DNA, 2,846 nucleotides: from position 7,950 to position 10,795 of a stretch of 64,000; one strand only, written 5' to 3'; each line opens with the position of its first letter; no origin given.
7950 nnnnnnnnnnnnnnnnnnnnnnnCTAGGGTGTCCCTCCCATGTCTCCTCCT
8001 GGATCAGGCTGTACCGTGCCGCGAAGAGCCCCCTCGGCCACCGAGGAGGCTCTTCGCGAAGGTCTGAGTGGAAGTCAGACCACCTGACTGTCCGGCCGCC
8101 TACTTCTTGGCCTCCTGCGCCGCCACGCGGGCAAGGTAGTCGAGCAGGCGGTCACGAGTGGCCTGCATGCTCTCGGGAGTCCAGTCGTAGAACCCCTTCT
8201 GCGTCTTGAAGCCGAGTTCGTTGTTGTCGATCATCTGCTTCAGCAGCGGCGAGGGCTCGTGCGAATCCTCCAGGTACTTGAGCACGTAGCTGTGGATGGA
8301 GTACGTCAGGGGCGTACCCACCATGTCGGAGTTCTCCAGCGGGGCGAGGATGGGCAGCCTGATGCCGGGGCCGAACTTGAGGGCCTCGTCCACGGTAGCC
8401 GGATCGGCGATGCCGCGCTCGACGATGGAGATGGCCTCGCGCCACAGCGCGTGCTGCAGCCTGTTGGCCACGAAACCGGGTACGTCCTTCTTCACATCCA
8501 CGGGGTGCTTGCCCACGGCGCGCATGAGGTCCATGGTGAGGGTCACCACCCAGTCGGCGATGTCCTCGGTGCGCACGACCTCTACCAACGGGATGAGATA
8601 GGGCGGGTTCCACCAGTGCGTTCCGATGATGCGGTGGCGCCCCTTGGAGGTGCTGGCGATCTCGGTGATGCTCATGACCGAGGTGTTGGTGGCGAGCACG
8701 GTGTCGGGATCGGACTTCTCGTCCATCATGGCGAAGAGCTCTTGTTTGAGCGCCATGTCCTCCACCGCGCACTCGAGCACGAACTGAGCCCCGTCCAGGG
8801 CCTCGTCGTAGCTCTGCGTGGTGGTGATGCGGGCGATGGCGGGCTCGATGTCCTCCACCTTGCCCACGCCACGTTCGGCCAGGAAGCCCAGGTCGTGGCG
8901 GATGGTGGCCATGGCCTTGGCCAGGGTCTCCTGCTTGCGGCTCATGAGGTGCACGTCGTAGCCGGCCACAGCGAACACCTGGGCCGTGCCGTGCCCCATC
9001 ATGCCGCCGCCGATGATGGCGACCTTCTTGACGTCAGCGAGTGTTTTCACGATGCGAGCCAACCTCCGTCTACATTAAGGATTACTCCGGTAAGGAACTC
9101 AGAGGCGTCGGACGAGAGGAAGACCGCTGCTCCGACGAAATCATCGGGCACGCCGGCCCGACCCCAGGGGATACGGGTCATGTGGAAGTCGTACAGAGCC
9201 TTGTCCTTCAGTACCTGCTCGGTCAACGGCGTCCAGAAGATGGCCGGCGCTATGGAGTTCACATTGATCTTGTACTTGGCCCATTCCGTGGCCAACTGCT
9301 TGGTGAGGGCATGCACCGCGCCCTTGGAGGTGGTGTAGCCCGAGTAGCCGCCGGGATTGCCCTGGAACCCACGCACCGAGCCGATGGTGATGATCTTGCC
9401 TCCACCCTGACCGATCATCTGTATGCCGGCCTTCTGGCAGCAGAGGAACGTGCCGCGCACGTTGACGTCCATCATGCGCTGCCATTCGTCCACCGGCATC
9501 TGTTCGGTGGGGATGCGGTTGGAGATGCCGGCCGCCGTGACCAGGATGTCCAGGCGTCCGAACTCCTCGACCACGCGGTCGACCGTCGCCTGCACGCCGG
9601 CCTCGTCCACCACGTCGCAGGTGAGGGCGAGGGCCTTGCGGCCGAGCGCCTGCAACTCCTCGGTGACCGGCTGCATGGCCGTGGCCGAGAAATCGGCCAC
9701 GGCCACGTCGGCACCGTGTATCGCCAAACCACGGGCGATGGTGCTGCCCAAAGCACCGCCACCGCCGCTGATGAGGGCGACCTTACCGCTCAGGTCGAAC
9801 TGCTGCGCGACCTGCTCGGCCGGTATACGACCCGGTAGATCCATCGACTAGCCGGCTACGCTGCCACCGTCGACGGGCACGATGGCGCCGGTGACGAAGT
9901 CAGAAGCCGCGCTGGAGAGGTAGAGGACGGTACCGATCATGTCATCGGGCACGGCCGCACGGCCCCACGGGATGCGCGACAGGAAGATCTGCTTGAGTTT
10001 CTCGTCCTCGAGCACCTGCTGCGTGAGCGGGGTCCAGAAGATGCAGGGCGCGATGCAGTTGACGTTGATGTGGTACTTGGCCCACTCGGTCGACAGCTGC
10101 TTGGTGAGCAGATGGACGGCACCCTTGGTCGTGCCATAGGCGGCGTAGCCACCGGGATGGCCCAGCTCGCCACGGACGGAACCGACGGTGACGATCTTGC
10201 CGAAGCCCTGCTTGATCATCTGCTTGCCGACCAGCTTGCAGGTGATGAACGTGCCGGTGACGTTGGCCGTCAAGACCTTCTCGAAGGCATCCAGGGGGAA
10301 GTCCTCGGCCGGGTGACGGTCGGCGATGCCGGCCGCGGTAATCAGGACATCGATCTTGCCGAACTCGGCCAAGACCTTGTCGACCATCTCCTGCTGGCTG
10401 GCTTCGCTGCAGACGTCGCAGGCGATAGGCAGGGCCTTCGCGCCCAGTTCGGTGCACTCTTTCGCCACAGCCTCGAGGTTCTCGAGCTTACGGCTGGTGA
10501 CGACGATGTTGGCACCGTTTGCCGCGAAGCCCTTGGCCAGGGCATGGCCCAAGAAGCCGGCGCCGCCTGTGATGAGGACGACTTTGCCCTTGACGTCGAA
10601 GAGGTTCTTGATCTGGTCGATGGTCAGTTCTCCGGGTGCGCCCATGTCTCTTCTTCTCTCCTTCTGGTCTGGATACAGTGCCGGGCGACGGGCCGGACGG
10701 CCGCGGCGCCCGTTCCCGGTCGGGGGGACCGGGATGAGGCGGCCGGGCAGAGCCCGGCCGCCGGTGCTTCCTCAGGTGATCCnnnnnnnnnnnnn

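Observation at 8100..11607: BKACE - SDR - SDR - Hbd operon next to the Mo enzymes: candidate phloroglucinol ring-cleavage route lacking a recognisable cyclohydrolase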

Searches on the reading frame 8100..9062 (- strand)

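Call 3: search_protein_families(library=pfam, proteins=[window:8100-9062:-])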
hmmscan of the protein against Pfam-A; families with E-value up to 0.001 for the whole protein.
window:8100-9062:- (320 aa): 7 families
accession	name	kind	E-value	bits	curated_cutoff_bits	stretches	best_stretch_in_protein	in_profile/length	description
PF02737.24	3HCDH_N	-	5.5e-56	189.8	22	1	13-193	1-179/180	3-hydroxyacyl-CoA dehydrogenase, NAD binding domain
PF00725.27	3HCDH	-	2.8e-22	79.5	22.1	1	196-294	1-97/97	3-hydroxyacyl-CoA dehydrogenase, C-terminal domain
PF03807.23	F420_oxidored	-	0.0001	23.2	21.6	1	13-91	1-59/94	NADP oxidoreductase coenzyme F420-dependent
PF03446.21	NAD_binding_2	-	0.00014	22.3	21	1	13-111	1-75/161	NAD binding domain of 6-phosphogluconate dehydrogenase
PF00070.33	Pyr_redox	-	0.00026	21.9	22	1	13-49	1-37/82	Pyridine nucleotide-disulphide oxidoreductase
PF13241.12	NAD_binding_7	-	0.00042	21.3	22.1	1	12-115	8-84/104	Putative NAD(P)-binding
PF07992.20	Pyr_redox_2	-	0.0005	20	26.1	1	10-50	142-180/291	Pyridine nucleotide-disulphide oxidoreductase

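Call 4: search_protein_families(library=ncbifam, proteins=[window:8100-9062:-])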
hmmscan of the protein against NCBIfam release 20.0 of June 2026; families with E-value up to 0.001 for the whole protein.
window:8100-9062:- (320 aa): 32 families (the best 25 are shown)
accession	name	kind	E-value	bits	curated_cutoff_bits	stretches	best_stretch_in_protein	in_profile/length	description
NF006124.0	PRK08268.1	subfamily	9.6e-69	232.7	508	1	8-303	4-296/507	3-hydroxyacyl-CoA dehydrogenase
NF004474.0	PRK05808.1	subfamily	1.3e-65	221.5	408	1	10-294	2-282/283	3-hydroxybutyryl-CoA dehydrogenase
NF042925.1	FHMPC_DH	equivalog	2.7e-63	214.1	500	1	12-303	1-289/304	5-formyl-3-hydroxy-2-methylpyridine 4-carboxylate 5-dehydrogenase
NF004783.0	PRK06129.1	equivalog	5.8e-63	213.2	347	1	12-263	3-251/315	3-hydroxyacyl-CoA dehydrogenase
NF006722.0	PRK09260.1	equivalog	4.2e-57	193.6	429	1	11-298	2-285/289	3-hydroxyacyl-CoA dehydrogenase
TIGR02279.1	PaaC-3OHAcCoADH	equivalog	2.8e-56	191.4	669.4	1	8-300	2-291/503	3-hydroxyacyl-CoA dehydrogenase PaaH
NF006125.0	PRK08269.1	equivalog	5.1e-56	190.1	427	1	9-313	3-315/334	3-hydroxybutyryl-CoA dehydrogenase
NF004699.0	PRK06035.1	equivalog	8e-55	186.1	500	1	10-289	2-285/294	3-hydroxyacyl-CoA dehydrogenase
NF005715.0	PRK07530.1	equivalog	1.7e-54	185.2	420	1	10-303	3-292/292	3-hydroxybutyryl-CoA dehydrogenase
NF005875.0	PRK07819.1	subfamily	8e-49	166.6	319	1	10-294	4-286/287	3-hydroxybutyryl-CoA dehydrogenase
NF006143.0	PRK08293.1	equivalog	1.7e-44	152.3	312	1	10-295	3-288/291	3-hydroxyacyl-CoA dehydrogenase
NF008363.0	PRK11154.1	equivalog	2.4e-42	145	869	1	9-299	307-591/708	fatty acid oxidation complex subunit alpha FadJ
NF005716.0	PRK07531.1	equivalog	1.5e-40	139.4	592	1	10-236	3-225/495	carnitine 3-dehydrogenase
NF008727.0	PRK11730.1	equivalog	2.9e-39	135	870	1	5-299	307-597/717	fatty acid oxidation complex subunit alpha FadB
NF005471.0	PRK07066.1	equivalog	2.2e-38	132.1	414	1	8-239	4-231/321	L-carnitine dehydrogenase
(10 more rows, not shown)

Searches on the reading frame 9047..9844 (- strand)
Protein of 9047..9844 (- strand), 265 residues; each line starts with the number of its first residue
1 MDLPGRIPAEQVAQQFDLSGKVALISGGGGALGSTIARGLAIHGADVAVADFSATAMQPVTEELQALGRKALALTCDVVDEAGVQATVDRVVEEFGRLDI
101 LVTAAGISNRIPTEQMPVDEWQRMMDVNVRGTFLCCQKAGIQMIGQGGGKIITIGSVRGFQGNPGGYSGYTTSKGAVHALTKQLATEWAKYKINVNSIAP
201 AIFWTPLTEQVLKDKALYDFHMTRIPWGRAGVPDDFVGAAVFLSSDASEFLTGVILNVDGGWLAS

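Call 3: search_protein_families(library=pfam, proteins=[window:9047-9844:-])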
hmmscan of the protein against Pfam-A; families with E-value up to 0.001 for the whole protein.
window:9047-9844:- (265 aa): 5 families
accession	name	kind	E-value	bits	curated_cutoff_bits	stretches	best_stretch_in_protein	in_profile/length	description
PF13561.12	adh_short_C2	-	9.2e-60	202.6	27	1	32-262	8-235/236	Enoyl-(Acyl carrier protein) reductase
PF00106.31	adh_short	-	8.9e-54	182.4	26.6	1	21-214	1-193/195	short chain dehydrogenase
PF08659.16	KR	-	3.5e-14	53.6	22.6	1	23-181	3-160/180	KR domain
PF23441.1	SDR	-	2.4e-05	24.3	27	1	21-261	8-254/258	SDR-like rossmann domain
PF01073.25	3Beta_HSD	-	9.3e-05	22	22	1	24-143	1-110/280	3-beta hydroxysteroid dehydrogenase/isomerase family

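Call 4: search_protein_families(library=ncbifam, proteins=[window:9047-9844:-])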
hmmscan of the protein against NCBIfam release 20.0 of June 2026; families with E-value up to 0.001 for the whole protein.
window:9047-9844:- (265 aa): 228 families (the best 25 are shown)
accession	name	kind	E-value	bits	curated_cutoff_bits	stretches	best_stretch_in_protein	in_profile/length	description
NF006070.0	PRK08213.1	subfamily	1e-72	244.8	279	1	11-262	3-256/259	gluconate 5-dehydrogenase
TIGR01832.1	kduD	equivalog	1.1e-67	228.1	338.85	1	16-264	1-247/248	2-dehydro-3-deoxy-D-gluconate 5-dehydrogenase KduD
NF005559.1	PRK07231.1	subfamily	2.2e-65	220.6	215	1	18-263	2-248/249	glucose 1-dehydrogenase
NF005711.0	PRK07523.1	subfamily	1.8e-64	217.8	413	1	14-265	4-254/255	SDR family oxidoreductase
NF005390.0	PRK06935.1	equivalog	1e-63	215.1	369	1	12-264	7-257/258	2-dehydro-3-deoxy-D-gluconate 5-dehydrogenase KduD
NF004791.0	PRK06138.1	equivalog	4e-62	209.8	312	1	17-264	2-251/252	SDR family oxidoreductase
NF004774.0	PRK06114.1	equivalog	1.5e-60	204.7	360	1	11-263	7-260/262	SDR family oxidoreductase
NF005488.0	PRK07097.1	equivalog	6.6e-60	202.4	369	1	13-264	3-259/266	gluconate 5-dehydrogenase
NF004778.0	PRK06124.1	equivalog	1.4e-59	201.6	303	1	12-264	3-254/256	SDR family oxidoreductase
NF005309.0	PRK06841.1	subfamily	4.7e-59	199.9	286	1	10-262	5-252/255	GolD/DthD family dehydrogenase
NF004198.0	PRK05653.1-3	equivalog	6e-59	199.5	296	1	18-262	5-246/248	3-oxoacyl-ACP reductase FabG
NF006528.0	PRK08993.1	subfamily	2.2e-58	197.6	430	1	14-264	4-252/253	2-dehydro-3-deoxy-D-gluconate 5-dehydrogenase KduD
NF052558.1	MBtsdlDhBudC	equivalog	5.8e-58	196.4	270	1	19-265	2-244/250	meso-2,3-butanediol dehydrogenase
NF005983.0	PRK08085.1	equivalog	1.7e-57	194.9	408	1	14-264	3-252/254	gluconate 5-dehydrogenase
NF005853.0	PRK07774.1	equivalog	3.2e-56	190.5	303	1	16-263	2-247/250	SDR family oxidoreductase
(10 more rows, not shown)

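Call 17: search_solved_structures(query=window:9050-9844:-, max_evalue=1e-30)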
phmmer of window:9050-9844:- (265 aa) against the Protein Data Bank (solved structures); distinct sequences matched with E-value up to 1e-30: 175 (the best 60 are shown).
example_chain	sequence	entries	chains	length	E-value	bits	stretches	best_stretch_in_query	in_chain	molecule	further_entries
1vl8_A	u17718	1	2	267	8.7e-58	198.9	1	13-264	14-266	Gluconate 5-dehydrogenase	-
4z9y_A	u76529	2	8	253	8.1e-53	182.6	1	13-264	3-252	2-deoxy-D-gluconate 3-dehydrogenase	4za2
4g81_D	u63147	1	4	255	2e-48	168.2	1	15-264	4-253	Putative hexonate dehydrogenase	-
3r1i_A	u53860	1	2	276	1.2e-47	165.7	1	11-263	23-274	Short-chain type dehydrogenase/reductase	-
5u9p_A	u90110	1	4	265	3.4e-47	164.2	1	14-262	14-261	Gluconate 5-dehydrogenase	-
5g4k_A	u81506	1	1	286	3.8e-46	160.8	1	9-264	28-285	OXIDOREDUCTASE, SHORT CHAIN DEHYDROGENASE/REDUCTASE FAMILY PROTEIN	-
5g4k_B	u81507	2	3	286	3.8e-46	160.8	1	9-264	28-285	OXIDOREDUCTASE, SHORT CHAIN DEHYDROGENASE/REDUCTASE FAMILY PROTEIN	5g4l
4ni5_A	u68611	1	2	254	2e-45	158.4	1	19-264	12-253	Oxidoreductase, short-chain dehydrogenase/reductase family protein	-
3awd_A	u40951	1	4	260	6.4e-45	156.7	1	14-262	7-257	Putative polyol dehydrogenase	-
4ibo_A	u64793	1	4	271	8.4e-44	153.1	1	7-264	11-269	Gluconate dehydrogenase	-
4npc_A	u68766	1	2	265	4.7e-43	150.6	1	9-262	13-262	Sorbitol dehydrogenase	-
4jro_A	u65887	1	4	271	6.8e-43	150.1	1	16-262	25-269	FabG protein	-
8sy8_A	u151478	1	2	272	1e-42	149.5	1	14-261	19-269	4-formylbenzenesulfonate dehydrogenase TsaC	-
4j2h_A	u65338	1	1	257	1.2e-42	149.3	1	15-265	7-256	Short chain alcohol dehydrogenase-related dehydrogenase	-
3uf0_A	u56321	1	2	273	3.1e-42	147.9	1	12-265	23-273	Short-chain dehydrogenase/reductase SDR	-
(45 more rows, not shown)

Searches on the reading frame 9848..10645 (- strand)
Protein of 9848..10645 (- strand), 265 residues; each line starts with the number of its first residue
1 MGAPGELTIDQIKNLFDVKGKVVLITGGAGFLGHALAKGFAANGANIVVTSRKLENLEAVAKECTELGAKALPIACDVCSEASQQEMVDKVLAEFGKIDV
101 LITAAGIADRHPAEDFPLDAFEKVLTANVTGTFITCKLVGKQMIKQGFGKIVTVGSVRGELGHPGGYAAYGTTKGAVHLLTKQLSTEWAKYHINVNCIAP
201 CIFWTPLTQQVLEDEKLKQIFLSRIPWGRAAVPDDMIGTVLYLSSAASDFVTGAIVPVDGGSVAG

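Call 3: search_protein_families(library=pfam, proteins=[window:9848-10645:-])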
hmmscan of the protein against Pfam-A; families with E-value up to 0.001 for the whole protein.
window:9848-10645:- (265 aa): 8 families
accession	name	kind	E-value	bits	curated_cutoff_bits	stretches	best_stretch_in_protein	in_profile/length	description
PF13561.12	adh_short_C2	-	7.4e-55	186.5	27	1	32-261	8-234/236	Enoyl-(Acyl carrier protein) reductase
PF00106.31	adh_short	-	5.8e-54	183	26.6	1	21-215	1-194/195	short chain dehydrogenase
PF08659.16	KR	-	1.4e-17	64.7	22.6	1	23-173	3-152/180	KR domain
PF01370.27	Epimerase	-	4.7e-08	33.2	20.9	1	23-156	1-115/240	NAD dependent epimerase/dehydratase family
PF03807.23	F420_oxidored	-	3.5e-06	28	21.6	1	23-69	3-46/94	NADP oxidoreductase coenzyme F420-dependent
PF02719.21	Polysacc_synt_2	-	1.7e-05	24.6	20.2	1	23-145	1-121/293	Polysaccharide biosynthesis protein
PF01073.25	3Beta_HSD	-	7.9e-05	22.3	22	1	24-132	1-96/280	3-beta hydroxysteroid dehydrogenase/isomerase family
PF04127.22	DFP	-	9.5e-05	22.7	22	1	29-114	28-99/186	DNA/pantothenate metabolism flavoprotein C-terminal domain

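Call 4: search_protein_families(library=ncbifam, proteins=[window:9848-10645:-])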
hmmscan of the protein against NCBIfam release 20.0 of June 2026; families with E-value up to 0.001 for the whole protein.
window:9848-10645:- (265 aa): 244 families (the best 25 are shown)
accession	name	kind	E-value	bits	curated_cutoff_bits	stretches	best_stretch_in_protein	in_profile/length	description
NF006070.0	PRK08213.1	subfamily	8.8e-72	241.7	279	1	11-263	3-257/259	gluconate 5-dehydrogenase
NF005711.0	PRK07523.1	subfamily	4.2e-66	223.1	413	1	13-263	3-252/255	SDR family oxidoreductase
NF005559.1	PRK07231.1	subfamily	8.9e-62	208.8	215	1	18-263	2-248/249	glucose 1-dehydrogenase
NF005983.0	PRK08085.1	equivalog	3.2e-60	203.9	408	1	13-263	2-251/254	gluconate 5-dehydrogenase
NF005488.0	PRK07097.1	equivalog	2.6e-59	200.5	369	1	13-264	3-259/266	gluconate 5-dehydrogenase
TIGR01832.1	kduD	equivalog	2.9e-58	197.3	338.85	1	16-264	1-247/248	2-dehydro-3-deoxy-D-gluconate 5-dehydrogenase KduD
NF005309.0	PRK06841.1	subfamily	1.4e-57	195.1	286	1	11-261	6-251/255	GolD/DthD family dehydrogenase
NF052558.1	MBtsdlDhBudC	equivalog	9.6e-57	192.4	270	1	19-264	2-243/250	meso-2,3-butanediol dehydrogenase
NF005390.0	PRK06935.1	equivalog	1.3e-56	191.9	369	1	13-263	8-256/258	2-dehydro-3-deoxy-D-gluconate 5-dehydrogenase KduD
NF004778.0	PRK06124.1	equivalog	3.9e-55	187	303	1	12-263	3-253/256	SDR family oxidoreductase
NF005446.0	PRK07035.1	equivalog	3.9e-55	186.9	373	1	13-263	4-254/255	SDR family oxidoreductase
NF004791.0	PRK06138.1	equivalog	2e-54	184.5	312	1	18-264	3-251/252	SDR family oxidoreductase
TIGR01830.1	3oxo_ACP_reduc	equivalog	9.6e-54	182.6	297.75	1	23-261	1-237/239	3-oxoacyl-[acyl-carrier-protein] reductase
NF009466.0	PRK12826.1-2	subfamily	1.4e-52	178.7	222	1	21-263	4-245/248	3-oxoacyl-ACP reductase FabG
NF004198.0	PRK05653.1-3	equivalog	2.4e-52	177.9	296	1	19-262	6-246/248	3-oxoacyl-ACP reductase FabG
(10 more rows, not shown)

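Call 16: search_solved_structures(query=window:9851-10645:-, max_evalue=1e-30)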
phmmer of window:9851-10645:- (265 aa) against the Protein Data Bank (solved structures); distinct sequences matched with E-value up to 1e-30: 95 (the best 60 are shown).
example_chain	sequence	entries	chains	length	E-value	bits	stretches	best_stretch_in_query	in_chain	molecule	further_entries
1vl8_A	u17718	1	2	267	1.5e-56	194.9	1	12-264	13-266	Gluconate 5-dehydrogenase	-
3r1i_A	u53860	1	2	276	1.4e-46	162.2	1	12-262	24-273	Short-chain type dehydrogenase/reductase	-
4z9y_A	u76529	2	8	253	2.6e-46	161.4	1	12-264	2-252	2-deoxy-D-gluconate 3-dehydrogenase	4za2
5u9p_A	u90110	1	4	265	1.2e-44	155.9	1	15-262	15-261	Gluconate 5-dehydrogenase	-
4npc_A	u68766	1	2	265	8.2e-44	153.2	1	11-262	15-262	Sorbitol dehydrogenase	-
4g81_D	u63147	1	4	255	5.2e-43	150.6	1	15-264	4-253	Putative hexonate dehydrogenase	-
5g4k_B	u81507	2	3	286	2.3e-42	148.4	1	12-262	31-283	OXIDOREDUCTASE, SHORT CHAIN DEHYDROGENASE/REDUCTASE FAMILY PROTEIN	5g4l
4ibo_A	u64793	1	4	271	2.7e-42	148.2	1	15-263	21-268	Gluconate dehydrogenase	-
5g4k_A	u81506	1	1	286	8.2e-42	146.6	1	12-262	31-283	OXIDOREDUCTASE, SHORT CHAIN DEHYDROGENASE/REDUCTASE FAMILY PROTEIN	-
6le3_E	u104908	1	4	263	3.4e-41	144.6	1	14-264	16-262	Gluconate 5-dehydrogenase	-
4z9x_A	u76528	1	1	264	7.6e-41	143.5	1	13-264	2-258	Gluconate 5-dehydrogenase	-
6d9y_A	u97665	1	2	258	6.4e-39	137.1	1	14-262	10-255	Short-chain dehydrogenase/reductase SDR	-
4u8g_A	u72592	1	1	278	9e-39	136.7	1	11-264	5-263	Putative uncharacterized protein gbs1891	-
3uf0_A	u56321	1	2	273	1.3e-38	136.2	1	12-264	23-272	Short-chain dehydrogenase/reductase SDR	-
1zem_A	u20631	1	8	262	4.9e-38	134.2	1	19-261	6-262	xylitol dehydrogenase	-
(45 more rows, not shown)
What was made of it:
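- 9848..10645 (-): SDR1, an NADP-type SDR (VVTSRK); candidate phloroglucinol reductase of a second, non-classical clade. Scores 148 bits to 5g4k against 195 to 1vl8 (call 16).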

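Call 65: find_homologous_proteins(query=window:9851-10645:-, max_evalue=1e-50)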
Query window:9851-10645:- (265 aa): 762 proteins with E <= 1e-50 among 3716 candidates; the best 120 are listed.
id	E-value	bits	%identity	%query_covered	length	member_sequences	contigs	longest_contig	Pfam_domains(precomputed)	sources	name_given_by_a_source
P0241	5.4e-166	568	95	100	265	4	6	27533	PF08659.17,PF13561.13,PF00106.32,PF03807.24,PF01370.28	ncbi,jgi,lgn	jgi:gluconate 5-dehydrogenase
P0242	5.8e-151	519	86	100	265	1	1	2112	PF08659.17,PF13561.13,PF00106.32,PF01370.28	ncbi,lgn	-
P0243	3.0e-145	500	83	100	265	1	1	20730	PF08659.17,PF13561.13,PF01073.26,PF00106.32,PF03435.25,PF03807.24,PF01370.28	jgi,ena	-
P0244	2.6e-141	488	81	100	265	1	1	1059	PF08659.17,PF13561.13,PF00106.32,PF03807.24,PF01370.28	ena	-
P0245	5.8e-129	447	75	100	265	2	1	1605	PF08659.17,PF13561.13,PF00106.32,PF03807.24,PF01370.28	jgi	jgi:gluconate 5-dehydrogenase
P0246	2.7e-127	442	74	100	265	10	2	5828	PF08659.17,PF13561.13,PF00106.32,PF01370.28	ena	-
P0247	4.6e-126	438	74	100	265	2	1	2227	PF08659.17,PF13561.13,PF00106.32,PF01370.28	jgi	jgi:NAD(P)-dependent dehydrogenase (short-subunit alcohol dehydrogenase family)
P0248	1.1e-113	397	66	100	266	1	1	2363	PF08659.17,PF13561.13,PF00106.32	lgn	-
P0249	1.6e-113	396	67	100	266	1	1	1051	PF08659.17,PF13561.13,PF00106.32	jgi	jgi:NAD(P)-dependent dehydrogenase (short-subunit alcohol dehydrogenase family)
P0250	3.3e-113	395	66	97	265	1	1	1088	PF08659.17,PF13561.13,PF00106.32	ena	-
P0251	2.7e-112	392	66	97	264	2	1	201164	PF08659.17,PF13561.13,PF00106.32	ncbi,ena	-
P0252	4.7e-112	392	67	100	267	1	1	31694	PF08659.17,PF13561.13,PF00106.32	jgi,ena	-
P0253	2.8e-111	389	66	100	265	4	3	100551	PF08659.17,PF13561.13,PF00106.32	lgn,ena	-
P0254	1.3e-110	387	62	100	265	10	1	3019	PF08659.17,PF13561.13,PF00106.32,PF03807.24,PF01370.28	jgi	jgi:gluconate 5-dehydrogenase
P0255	1.5e-110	387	62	100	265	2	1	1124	PF08659.17,PF13561.13,PF00106.32,PF03807.24,PF01370.28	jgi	jgi:gluconate 5-dehydrogenase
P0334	9.5e-104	364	62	98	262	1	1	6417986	PF08659.17,PF13561.13,PF00106.32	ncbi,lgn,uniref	ncbi:SDR family NAD(P)-dependent oxidoreductase [Wukongibacter sp. M2B1]|uniref:SDR family NAD(P)-de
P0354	8.6e-103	361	63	96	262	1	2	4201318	PF08659.17,PF02719.22,PF13561.13,PF00106.32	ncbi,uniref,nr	ncbi:2-dehydro-3-deoxy-D-gluconate 5-dehydrogenase KduD [Clostridium aceticum]|uniref:2-dehydro-3-de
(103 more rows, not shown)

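Call 66: find_encoding_contigs(protein=P0354, flank=9000, max_places=2)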
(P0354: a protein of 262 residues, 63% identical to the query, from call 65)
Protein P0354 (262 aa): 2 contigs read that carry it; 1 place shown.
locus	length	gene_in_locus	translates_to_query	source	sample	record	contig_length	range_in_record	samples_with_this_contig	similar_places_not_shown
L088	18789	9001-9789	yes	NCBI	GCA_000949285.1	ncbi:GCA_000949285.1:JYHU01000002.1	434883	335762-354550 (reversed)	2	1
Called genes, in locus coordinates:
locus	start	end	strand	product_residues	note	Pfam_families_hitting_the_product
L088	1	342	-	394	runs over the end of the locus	PF00480:ROK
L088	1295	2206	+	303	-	PF03547:Mem_trans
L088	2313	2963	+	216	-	PF02607:B12-binding_2, PF02310:B12-binding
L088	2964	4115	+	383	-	PF01208:URO-D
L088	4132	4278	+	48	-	-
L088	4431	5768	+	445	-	PF00860:Xan_ur_permease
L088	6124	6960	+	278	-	PF00015:MCPsignal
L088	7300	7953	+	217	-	PF01144:CoA_trans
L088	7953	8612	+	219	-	PF01144:CoA_trans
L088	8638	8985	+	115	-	PF07883:Cupin_2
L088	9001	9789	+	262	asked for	PF00106:adh_short, PF02719:Polysacc_synt_2 (weak), PF08659:KR, PF13561:adh_short_C2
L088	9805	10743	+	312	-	PF01210:NAD_Gly3P_dh_N (weak), PF02737:3HCDH_N, PF00725:3HCDH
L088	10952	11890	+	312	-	PF04199:Cyclase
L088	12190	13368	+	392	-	PF00108:Thiolase_N, PF00109:ketoacyl-synt (weak), PF02803:Thiolase_C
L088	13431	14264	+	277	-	PF05853:BKACE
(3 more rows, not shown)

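Call 67: find_encoding_contigs(protein=P0334, flank=9000, max_places=2)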
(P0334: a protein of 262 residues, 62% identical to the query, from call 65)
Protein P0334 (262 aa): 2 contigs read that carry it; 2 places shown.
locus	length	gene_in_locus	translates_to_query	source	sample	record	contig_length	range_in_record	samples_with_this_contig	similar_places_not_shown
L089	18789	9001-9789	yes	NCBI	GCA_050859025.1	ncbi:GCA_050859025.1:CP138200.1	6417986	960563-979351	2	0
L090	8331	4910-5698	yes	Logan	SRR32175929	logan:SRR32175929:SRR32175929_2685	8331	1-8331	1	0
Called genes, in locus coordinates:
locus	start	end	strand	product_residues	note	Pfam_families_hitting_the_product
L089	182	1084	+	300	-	PF00126:HTH_1, PF03466:LysR_substrate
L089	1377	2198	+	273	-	PF18089:DAPG_hydrolase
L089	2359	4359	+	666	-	PF00724:Oxidored_FMN, PF13738:Pyr_redox_3 (weak), PF00890:FAD_binding_2, PF07992:Pyr_redox_2, PF12831:FAD_oxidored, PF13450:NAD_binding_8, PF13738:Pyr_redox_3, PF00070:Pyr_redox, +7 more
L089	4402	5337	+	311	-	PF03358:FMN_red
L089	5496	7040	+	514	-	PF00989:PAS, PF08448:PAS_4 (weak), PF13426:PAS_9, PF00158:Sigma54_activat, PF14532:Sigma54_activ_2, PF25601:AAA_lid_14, PF18024:HTH_50, PF02954:HTH_8 (faint)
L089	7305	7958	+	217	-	PF01144:CoA_trans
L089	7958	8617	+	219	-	PF01144:CoA_trans, PF13336:AcetylCoA_hyd_C (weak)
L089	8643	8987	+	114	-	PF07883:Cupin_2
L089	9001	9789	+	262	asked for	PF00106:adh_short, PF08659:KR, PF13561:adh_short_C2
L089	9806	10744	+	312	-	PF01210:NAD_Gly3P_dh_N (weak), PF02737:3HCDH_N, PF00725:3HCDH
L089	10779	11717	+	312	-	PF04199:Cyclase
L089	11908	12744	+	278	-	PF05853:BKACE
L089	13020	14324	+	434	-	PF07690:MFS_1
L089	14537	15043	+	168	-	-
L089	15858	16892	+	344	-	PF02621:VitK2_biosynth, PF13379:NMT1_2, PF12974:Phosphonate-bd, PF09084:NMT1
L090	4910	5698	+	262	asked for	PF00106:adh_short, PF08659:KR, PF13561:adh_short_C2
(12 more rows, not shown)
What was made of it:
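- Those clusters also hold DPGC and BKACE genes, and the Wukongibacter one holds a phloretin hydrolase gene (calls 65-67).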
